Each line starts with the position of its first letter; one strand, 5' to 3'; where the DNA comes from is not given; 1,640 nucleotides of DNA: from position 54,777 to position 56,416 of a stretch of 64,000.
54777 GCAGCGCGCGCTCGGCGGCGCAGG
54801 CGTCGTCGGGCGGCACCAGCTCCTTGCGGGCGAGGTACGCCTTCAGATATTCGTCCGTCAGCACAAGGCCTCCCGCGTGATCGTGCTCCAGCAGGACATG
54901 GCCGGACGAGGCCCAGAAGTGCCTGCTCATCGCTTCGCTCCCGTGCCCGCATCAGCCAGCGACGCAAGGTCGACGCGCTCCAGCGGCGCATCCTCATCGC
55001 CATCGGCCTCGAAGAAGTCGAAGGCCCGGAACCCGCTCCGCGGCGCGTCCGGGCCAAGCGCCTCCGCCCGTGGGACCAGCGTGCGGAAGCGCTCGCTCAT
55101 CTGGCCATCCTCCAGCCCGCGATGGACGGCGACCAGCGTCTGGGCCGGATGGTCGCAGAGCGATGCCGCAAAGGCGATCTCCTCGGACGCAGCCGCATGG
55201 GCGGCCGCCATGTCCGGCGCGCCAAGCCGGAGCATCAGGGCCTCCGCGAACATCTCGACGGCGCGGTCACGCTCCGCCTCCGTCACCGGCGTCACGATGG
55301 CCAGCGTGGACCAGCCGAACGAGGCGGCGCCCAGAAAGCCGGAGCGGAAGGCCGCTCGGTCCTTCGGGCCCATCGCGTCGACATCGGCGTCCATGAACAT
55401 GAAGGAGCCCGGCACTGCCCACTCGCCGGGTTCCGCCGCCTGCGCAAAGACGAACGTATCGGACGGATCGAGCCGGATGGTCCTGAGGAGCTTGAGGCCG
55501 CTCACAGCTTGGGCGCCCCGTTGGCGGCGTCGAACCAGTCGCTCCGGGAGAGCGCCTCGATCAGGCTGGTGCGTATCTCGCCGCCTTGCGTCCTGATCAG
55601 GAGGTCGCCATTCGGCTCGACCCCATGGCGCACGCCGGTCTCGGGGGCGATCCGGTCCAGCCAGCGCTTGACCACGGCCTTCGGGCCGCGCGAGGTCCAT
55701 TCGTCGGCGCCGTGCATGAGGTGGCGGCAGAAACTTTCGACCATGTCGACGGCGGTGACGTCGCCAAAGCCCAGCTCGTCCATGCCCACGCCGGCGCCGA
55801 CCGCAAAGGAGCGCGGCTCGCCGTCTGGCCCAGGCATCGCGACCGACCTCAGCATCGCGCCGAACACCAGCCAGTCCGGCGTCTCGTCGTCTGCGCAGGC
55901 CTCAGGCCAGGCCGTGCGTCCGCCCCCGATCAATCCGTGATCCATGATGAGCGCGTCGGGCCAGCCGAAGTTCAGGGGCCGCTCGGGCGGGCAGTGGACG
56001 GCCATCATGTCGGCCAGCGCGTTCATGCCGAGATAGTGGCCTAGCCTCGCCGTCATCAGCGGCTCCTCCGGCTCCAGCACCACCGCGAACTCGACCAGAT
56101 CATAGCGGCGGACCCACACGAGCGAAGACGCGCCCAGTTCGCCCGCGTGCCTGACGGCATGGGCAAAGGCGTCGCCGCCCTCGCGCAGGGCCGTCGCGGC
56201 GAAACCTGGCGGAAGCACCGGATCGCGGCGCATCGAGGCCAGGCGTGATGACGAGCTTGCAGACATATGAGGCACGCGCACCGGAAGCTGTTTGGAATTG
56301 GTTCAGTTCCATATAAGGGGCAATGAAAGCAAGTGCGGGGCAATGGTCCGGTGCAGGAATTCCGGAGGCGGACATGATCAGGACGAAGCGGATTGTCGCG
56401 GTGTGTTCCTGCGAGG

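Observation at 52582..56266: Five translationally coupled uncharacterised genes (degenerate BPL/LplA-like, two unknowns, DUF3305-like, DUF3306-like) heading the formate dehydrogenase gene array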

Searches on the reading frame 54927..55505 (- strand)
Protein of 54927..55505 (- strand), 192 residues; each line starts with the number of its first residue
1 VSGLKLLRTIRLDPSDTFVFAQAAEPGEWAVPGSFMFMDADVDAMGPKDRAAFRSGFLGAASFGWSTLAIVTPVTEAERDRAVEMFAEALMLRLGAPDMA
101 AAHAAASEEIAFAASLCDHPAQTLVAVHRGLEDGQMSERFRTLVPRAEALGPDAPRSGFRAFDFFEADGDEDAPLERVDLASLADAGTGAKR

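Call 4: search_protein_families(library=pfam, proteins=[window:54927-55505:-], max_evalue=0.01)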
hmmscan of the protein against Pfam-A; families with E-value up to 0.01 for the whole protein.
window:54927-55505:- (192 aa): 2 families
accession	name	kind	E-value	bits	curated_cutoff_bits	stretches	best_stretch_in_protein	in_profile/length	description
PF20115.4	DUF6505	-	5.9e-54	182.3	23.9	1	5-150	2-148/159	Family of unknown function (DUF6505)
PF24831.1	DUF7715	-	0.0027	18.7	27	1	28-115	19-105/125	Domain of unknown function (DUF7715)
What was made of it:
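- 54927..55505 (-): g2: DUF6505 protein with a GTG start that overlaps the g1 stop (GTGA). Pfam E 5.9e-54 (call 4).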

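Call 5: search_protein_families(library=ncbifam, proteins=[window:54927-55505:-], max_evalue=0.01)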
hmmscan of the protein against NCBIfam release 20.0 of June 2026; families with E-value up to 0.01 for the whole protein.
window:54927-55505:- (192 aa): 0 families

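Call 20: search_solved_structures(query=window:54927-55505:-, max_evalue=10)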
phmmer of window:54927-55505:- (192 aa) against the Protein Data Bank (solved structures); distinct sequences matched with E-value up to 10: 3.
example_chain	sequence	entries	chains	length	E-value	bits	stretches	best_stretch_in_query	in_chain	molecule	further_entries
6gcv_A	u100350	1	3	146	0.45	13.9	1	73-111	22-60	Chemotaxis transducer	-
1j7q_A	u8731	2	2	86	1.4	12.4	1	144-177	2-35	Calcium Vector Protein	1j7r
3q3v_A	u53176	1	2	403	1.4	12.3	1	106-167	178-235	Phosphoglycerate kinase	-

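Call 94: search_dna_similar(query=window:54927-55505:-, collection=plasmids, mode=protein, max_rows=25, max_evalue=0.001, rows=spread)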
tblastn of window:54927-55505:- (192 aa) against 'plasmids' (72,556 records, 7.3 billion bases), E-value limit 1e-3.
Records with a match: 77; places in all: 77; records where one place covers at least 80% of the query: 0.
Best place of each record, by identity: 60-80% 1; <60% 76.
By first word of the organism name: Pseudosulfitobacter 46; Sulfitobacter 14; Sinorhizobium 5; Bradyrhizobium 3; Sagittula 3; Alloyangia 2; Methylobacterium 1; Microvirga 1; Tateyamaria 1; Salipiger 1.
By predicted mobility (MOB-suite, as given by PLSDB): non-mobilizable 74; conjugative 2; mobilizable 1.
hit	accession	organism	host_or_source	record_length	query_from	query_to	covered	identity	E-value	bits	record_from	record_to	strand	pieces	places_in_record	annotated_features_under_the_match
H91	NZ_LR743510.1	Methylobacterium bullatum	-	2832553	1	150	78%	58.7%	3e-37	143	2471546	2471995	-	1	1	none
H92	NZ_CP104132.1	Sinorhizobium sp. K101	Phaseolus vulgaris,cell ...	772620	4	146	74%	58.7%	2e-36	140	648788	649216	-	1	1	DUF6505 family protein | biotin/lipoate--protein ligase family protein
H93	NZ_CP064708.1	Bradyrhizobium sp. 131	Acmispon strigosus,cell culture,root ...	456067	4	146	74%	57.3%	9e-33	130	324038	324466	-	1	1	DUF6505 family protein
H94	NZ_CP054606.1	Pseudosulfitobacter pseudonitzschiae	surface sea water,shallow sea, symbosis ...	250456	5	150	76%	42.6%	4e-14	77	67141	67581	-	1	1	DUF6505 family protein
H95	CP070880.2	Pseudosulfitobacter pseudonitzschiae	Skeletonema costatum,The surface ...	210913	5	150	76%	42.6%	3e-13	74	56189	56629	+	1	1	hypothetical protein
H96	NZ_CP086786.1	Pseudosulfitobacter pseudonitzschiae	Thalassiosira tenera,The surface ...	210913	5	150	76%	42.6%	3e-13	74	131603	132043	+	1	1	DUF6505 family protein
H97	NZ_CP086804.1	Pseudosulfitobacter pseudonitzschiae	Thalassiosira tenera,The surface ...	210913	5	150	76%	42.6%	3e-13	74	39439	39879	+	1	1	DUF6505 family protein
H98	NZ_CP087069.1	Pseudosulfitobacter pseudonitzschiae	Mediolabrus comicus,The surface ...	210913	5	150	76%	42.6%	3e-13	74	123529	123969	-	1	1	DUF6505 family protein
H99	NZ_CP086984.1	Pseudosulfitobacter pseudonitzschiae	Skeletonema costatum,The surface ...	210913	5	150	76%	42.6%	3e-13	74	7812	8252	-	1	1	DUF6505 family protein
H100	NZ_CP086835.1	Pseudosulfitobacter pseudonitzschiae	Trieres chinensis,The surface seawater ...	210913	5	150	76%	42.6%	3e-13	74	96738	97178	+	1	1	DUF6505 family protein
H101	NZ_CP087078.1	Pseudosulfitobacter pseudonitzschiae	Mediolabrus comicus,The surface ...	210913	5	150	76%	42.6%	3e-13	74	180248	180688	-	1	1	DUF6505 family protein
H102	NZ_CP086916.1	Pseudosulfitobacter pseudonitzschiae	Skeletonema costatum,The surface ...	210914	5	150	76%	42.6%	3e-13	74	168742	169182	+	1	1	DUF6505 family protein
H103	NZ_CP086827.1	Pseudosulfitobacter pseudonitzschiae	Trieres chinensis,The surface seawater ...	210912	5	150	76%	42.6%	3e-13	74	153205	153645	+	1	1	DUF6505 family protein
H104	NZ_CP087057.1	Pseudosulfitobacter pseudonitzschiae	Mediolabrus comicus,The surface ...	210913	5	150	76%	42.6%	3e-13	74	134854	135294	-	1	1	DUF6505 family protein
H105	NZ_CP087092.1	Pseudosulfitobacter pseudonitzschiae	Skeletonema costatum,The surface ...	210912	5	150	76%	42.6%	3e-13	74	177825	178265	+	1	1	DUF6505 family protein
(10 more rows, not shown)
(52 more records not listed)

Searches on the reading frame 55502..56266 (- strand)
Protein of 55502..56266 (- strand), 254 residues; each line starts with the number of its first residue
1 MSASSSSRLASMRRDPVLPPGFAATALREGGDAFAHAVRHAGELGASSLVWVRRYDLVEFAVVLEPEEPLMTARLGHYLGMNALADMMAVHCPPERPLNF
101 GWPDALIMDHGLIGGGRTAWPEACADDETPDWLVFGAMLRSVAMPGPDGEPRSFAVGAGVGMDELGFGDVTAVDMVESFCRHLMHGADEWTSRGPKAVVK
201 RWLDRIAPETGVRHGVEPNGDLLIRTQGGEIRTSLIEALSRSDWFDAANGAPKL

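Call 4: search_protein_families(library=pfam, proteins=[window:55502-56266:-], max_evalue=0.01)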
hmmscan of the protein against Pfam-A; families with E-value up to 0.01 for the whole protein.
window:55502-56266:- (254 aa): 1 family
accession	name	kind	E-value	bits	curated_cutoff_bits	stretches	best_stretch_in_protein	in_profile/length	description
PF16917.10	BPL_LplA_LipB_2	-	3.5e-45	154.2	27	1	18-203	1-182/183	Biotin/lipoate A/B protein ligase family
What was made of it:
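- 55502..56266 (-): g1: BirA-like pseudo-ligase (PF16917). It keeps the catalytic-domain core and the C-terminal SH3-like domain. It has no GRGRRGR loop and no catalytic Lys. Pfam E 3.5e-45 (call 4).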

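Call 5: search_protein_families(library=ncbifam, proteins=[window:55502-56266:-], max_evalue=0.01)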
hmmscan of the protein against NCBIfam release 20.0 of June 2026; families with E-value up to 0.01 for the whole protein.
window:55502-56266:- (254 aa): 0 families

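Call 10: search_solved_structures(query=window:55502-56266:-, max_evalue=1, show_alignments=2)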
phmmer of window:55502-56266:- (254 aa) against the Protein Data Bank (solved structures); distinct sequences matched with E-value up to 1: 1.
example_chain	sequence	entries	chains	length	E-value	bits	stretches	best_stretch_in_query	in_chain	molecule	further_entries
3bfm_A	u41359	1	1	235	3.4e-08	36.3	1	17-202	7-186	Biotin protein ligase-like protein of unknown function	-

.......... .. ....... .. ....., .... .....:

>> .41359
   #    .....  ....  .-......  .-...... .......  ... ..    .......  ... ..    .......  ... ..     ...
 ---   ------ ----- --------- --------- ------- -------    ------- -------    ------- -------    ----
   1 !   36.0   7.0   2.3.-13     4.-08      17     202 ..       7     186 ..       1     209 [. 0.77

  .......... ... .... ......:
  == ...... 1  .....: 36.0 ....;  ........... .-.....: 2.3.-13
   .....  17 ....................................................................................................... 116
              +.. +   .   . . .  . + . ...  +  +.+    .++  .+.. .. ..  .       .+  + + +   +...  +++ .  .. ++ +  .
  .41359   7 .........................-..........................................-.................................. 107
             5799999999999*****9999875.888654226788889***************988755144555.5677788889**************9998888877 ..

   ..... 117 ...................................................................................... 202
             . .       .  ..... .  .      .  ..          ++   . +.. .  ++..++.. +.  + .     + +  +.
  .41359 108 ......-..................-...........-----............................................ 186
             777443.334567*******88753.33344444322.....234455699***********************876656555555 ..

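Call 65: search_dna_similar(query=window:55502-56266:-, collection=plasmids, mode=protein, max_rows=40, max_evalue=0.001)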
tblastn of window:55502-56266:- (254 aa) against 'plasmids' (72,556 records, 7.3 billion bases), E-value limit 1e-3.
Records with a match: 68; places in all: 68; records where one place covers at least 80% of the query: 11.
Best place of each record, by identity: <60% 68.
By first word of the organism name: Pseudosulfitobacter 47; Azospirillum 7; Sinorhizobium 5; Bradyrhizobium 3; Sagittula 2; Sulfitobacter 2; Methylobacterium 1; Microvirga 1.
By predicted mobility (MOB-suite, as given by PLSDB): non-mobilizable 63; mobilizable 3; conjugative 2.
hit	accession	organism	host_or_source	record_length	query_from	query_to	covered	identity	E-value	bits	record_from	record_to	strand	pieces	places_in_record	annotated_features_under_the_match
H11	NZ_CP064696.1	Bradyrhizobium sp. 184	Acmispon strigosus,cell culture,root ...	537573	18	253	93%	48.3%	1e-51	187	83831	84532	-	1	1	biotin/lipoate--protein ligase family protein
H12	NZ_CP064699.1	Bradyrhizobium sp. 183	Acmispon strigosus,cell culture,root ...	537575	18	253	93%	48.3%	1e-51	187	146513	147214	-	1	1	biotin/lipoate--protein ligase family protein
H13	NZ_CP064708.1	Bradyrhizobium sp. 131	Acmispon strigosus,cell culture,root ...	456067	18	253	93%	47.9%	2e-50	184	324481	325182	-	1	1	biotin/lipoate--protein ligase family protein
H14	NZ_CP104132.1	Sinorhizobium sp. K101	Phaseolus vulgaris,cell ...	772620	18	254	93%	47.5%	3e-54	194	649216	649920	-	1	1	biotin/lipoate--protein ligase family protein | DUF6505 family protein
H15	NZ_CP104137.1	Sinorhizobium sp. C101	Phaseolus vulgaris,cell ...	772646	18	254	93%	47.5%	3e-54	194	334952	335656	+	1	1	biotin/lipoate--protein ligase family protein | DUF6505 family protein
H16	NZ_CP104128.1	Sinorhizobium sp. M103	Phaseolus vulgaris,cell ...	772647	18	254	93%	47.5%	3e-54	194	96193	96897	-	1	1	biotin/lipoate--protein ligase family protein | DUF6505 family protein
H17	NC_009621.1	Sinorhizobium medicae WSM419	-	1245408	18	254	93%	47.5%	1e-56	201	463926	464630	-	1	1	record has no annotation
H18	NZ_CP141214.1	Sinorhizobium meliloti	alfalfa,Isolate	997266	18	254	93%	47.1%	5e-53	191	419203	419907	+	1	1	biotin/lipoate--protein ligase family protein | DUF6505 family protein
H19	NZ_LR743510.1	Methylobacterium bullatum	-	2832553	15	254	94%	38.7%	3e-31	128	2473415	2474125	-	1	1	none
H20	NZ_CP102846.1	Microvirga terrae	soil,soil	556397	18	253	93%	35.2%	1e-35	141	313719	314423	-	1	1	biotin/lipoate--protein ligase family protein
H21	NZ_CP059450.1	Azospirillum brasilense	Prokaryotes,soil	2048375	16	220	81%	33.6%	1e-10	69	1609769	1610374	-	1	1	none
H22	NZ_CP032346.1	Azospirillum brasilense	soil sample,Agricultural field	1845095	16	208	76%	34.0%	1e-12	74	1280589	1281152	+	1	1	record has no annotation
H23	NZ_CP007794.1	Azospirillum argentinense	Triticum aestivum L.,Root,wheat ...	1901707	16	208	76%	34.0%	2e-12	74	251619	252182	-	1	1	record has no annotation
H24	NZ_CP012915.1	Azospirillum brasilense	Digitaria eriantha,microbe,root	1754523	16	206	75%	34.4%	6e-12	72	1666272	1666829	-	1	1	none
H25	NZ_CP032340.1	Azospirillum brasilense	soil sample,Agricultural field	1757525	16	206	75%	34.4%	6e-12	72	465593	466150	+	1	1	none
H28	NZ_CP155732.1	Sagittula stellata E-37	Pure Culture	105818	56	249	76%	27.8%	1e-4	50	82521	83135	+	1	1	biotin/lipoate--protein ligase family protein | DUF6505 family protein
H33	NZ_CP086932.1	Pseudosulfitobacter pseudonitzschiae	Skeletonema costatum,The surface ...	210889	32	202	67%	26.2%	4e-4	49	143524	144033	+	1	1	biotin/lipoate--protein ligase family protein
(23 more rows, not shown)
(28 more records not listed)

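Call 67: get_annotated_region(hit=H33, flank=12000)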
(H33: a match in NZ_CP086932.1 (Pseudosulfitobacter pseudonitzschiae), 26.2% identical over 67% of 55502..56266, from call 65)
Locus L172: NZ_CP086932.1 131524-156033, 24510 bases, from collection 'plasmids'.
description: Pseudosulfitobacter pseudonitzschiae strain SC1-30 plasmid P2, complete sequence
organism: Pseudosulfitobacter pseudonitzschiae (NCBI taxid 1402135)
taxonomy: Bacteria; Pseudomonadota; Alphaproteobacteria; Rhodobacterales; Roseobacteraceae; Pseudosulfitobacter; Pseudosulfitobacter pseudonitzschiae
host: -; source: Skeletonema costatum,The surface seawater at the Pearl River Estuary; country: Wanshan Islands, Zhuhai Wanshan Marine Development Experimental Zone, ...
typing (MOB-suite, as given by PLSDB): non-mobilizable
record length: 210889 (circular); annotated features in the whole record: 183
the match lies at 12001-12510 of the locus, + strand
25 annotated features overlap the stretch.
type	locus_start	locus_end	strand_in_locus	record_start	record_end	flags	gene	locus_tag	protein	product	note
CDS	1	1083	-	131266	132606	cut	-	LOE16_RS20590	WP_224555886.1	sigma-54 dependent transcriptional regulator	GO:0006355 - regulation of DNA-templated transcription [Evidence IEA]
CDS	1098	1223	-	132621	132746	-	-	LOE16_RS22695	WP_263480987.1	hypothetical protein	-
CDS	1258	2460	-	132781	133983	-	-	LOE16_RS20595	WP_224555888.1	formate dehydrogenase subunit gamma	GO:0009061 - anaerobic respiration [Evidence IEA]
CDS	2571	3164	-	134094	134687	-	fdh3B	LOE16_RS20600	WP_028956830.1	formate dehydrogenase FDH3 subunit beta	-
CDS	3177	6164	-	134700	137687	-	-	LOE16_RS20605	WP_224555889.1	formate dehydrogenase subunit alpha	-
CDS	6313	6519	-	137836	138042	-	-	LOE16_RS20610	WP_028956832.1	hypothetical protein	-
CDS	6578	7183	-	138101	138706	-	-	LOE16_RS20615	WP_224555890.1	molecular chaperone TorD family protein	-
CDS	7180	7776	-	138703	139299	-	-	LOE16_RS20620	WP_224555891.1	DUF3306 domain-containing protein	-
CDS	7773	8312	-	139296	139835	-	-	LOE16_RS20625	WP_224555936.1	DUF3305 domain-containing protein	-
CDS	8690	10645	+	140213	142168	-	-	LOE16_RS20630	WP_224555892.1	4Fe-4S binding protein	-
CDS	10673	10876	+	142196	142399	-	-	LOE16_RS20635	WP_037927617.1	DUF6494 family protein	-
CDS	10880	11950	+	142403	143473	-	-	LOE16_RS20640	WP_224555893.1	Mrp/NBP35 family ATP-binding protein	-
CDS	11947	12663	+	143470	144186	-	-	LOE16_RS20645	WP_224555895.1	biotin/lipoate--protein ligase family protein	-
CDS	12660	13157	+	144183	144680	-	-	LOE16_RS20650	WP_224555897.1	DUF6505 family protein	-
CDS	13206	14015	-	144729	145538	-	-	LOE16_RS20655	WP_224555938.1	substrate-binding domain-containing protein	-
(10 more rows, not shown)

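Call 68: get_annotated_region(hit=H28, flank=12000)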
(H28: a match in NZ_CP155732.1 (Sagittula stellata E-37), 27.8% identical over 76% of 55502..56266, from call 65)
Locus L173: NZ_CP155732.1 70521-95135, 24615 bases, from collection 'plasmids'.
description: Sagittula stellata E-37 plasmid unnamed3, complete sequence
organism: Sagittula stellata E-37 (NCBI taxid 388399)
taxonomy: Bacteria; Pseudomonadota; Alphaproteobacteria; Rhodobacterales; Roseobacteraceae; Sagittula; Sagittula stellata; Sagittula stellata E-37
host: -; source: Pure Culture; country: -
typing (MOB-suite, as given by PLSDB): non-mobilizable
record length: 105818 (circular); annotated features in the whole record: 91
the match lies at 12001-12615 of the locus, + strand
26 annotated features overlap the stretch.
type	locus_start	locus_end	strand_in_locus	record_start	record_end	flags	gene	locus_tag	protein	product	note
CDS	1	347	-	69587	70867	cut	-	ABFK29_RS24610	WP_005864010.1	c-type cytochrome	-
CDS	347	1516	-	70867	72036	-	-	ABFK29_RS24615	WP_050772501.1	formate dehydrogenase subunit gamma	GO:0009061 - anaerobic respiration [Evidence IEA]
CDS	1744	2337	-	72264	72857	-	fdh3B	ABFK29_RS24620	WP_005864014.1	formate dehydrogenase FDH3 subunit beta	-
CDS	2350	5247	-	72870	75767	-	-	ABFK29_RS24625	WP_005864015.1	formate dehydrogenase subunit alpha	-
CDS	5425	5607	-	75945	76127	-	-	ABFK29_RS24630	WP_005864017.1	twin-arginine translocation signal domain-containing protein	-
CDS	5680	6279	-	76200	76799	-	-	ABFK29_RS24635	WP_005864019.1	molecular chaperone TorD family protein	-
CDS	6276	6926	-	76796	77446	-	-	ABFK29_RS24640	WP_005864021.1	DUF3306 domain-containing protein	-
CDS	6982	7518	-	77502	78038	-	-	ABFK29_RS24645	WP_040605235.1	DUF3305 domain-containing protein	-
CDS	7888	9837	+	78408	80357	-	-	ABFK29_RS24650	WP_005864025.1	4Fe-4S binding protein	-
CDS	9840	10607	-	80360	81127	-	-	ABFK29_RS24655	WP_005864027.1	hypothetical protein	-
CDS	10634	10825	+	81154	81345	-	-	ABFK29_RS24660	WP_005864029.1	DUF6494 family protein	-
CDS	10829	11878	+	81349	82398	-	-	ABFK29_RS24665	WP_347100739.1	Mrp/NBP35 family ATP-binding protein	-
CDS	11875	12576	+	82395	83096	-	-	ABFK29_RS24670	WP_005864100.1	biotin/lipoate--protein ligase family protein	-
CDS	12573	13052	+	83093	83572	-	-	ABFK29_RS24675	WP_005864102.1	DUF6505 family protein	-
CDS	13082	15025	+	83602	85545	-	-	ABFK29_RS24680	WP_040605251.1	cache domain-containing protein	-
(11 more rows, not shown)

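Call 70: get_annotated_region(hit=H24, flank=12000)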
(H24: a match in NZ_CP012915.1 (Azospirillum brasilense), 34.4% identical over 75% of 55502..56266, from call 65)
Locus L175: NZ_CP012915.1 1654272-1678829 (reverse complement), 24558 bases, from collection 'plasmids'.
description: Azospirillum brasilense strain Sp 7 plasmid ABSP7_p1, complete sequence
organism: Azospirillum brasilense (NCBI taxid 192)
taxonomy: Bacteria; Pseudomonadota; Alphaproteobacteria; Rhodospirillales; Azospirillaceae; Azospirillum; Azospirillum brasilense
host: -; source: Digitaria eriantha,microbe,root; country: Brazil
typing (MOB-suite, as given by PLSDB): non-mobilizable; replicon rep_cluster_622
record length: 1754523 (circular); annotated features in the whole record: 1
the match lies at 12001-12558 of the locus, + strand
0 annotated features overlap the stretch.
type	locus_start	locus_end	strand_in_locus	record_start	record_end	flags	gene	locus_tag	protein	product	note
